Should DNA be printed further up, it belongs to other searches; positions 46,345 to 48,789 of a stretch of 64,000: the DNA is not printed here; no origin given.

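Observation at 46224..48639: PHP phosphoesterase / ABC-ATPase fusion with a translationally coupled 94-aa partner: candidate two-gene defence module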

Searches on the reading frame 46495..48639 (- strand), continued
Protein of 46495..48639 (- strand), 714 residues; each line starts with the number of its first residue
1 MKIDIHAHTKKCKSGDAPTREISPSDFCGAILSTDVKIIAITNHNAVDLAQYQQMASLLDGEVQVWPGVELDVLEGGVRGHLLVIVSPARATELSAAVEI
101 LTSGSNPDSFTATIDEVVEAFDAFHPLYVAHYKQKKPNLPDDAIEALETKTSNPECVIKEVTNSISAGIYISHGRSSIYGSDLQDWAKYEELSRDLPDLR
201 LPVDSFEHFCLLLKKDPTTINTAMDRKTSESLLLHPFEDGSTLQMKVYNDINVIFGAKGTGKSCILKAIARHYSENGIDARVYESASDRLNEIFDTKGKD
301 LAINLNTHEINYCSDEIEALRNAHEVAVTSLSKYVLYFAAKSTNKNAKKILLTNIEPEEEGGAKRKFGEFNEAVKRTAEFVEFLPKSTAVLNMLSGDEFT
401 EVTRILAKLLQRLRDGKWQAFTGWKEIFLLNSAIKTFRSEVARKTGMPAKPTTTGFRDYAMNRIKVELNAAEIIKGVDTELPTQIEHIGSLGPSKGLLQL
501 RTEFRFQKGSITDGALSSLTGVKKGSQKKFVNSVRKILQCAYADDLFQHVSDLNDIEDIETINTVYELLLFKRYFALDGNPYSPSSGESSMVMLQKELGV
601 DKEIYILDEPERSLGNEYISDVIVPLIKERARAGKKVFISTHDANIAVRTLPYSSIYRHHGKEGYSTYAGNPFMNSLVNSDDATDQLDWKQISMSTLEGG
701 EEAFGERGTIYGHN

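Call 73: find_related_loci(query=L090:2995-5037:+, collection=genome_contigs, flank=2500)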
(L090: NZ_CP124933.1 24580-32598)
Query L090:2995-5037:+ (680 aa) in genome_contigs; peptide patterns used: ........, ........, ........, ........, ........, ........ (x = any residue, [..] = any of these).
121 stretches matched a pattern; 2 encode a relative of the query (tblastn E <= 1e-3); 2 distinct loci.
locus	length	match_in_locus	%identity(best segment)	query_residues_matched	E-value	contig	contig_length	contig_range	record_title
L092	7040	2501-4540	99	1-680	0e+0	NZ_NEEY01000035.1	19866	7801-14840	Aerococcus sp. 1KP-2016 NODE_35_length_19866_cov_17.9168, whole genome shotgun sequence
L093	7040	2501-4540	91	1-680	0e+0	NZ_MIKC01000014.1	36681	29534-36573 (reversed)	Enterococcus ureilyticus strain LMG 26676 21, whole genome shotgun sequence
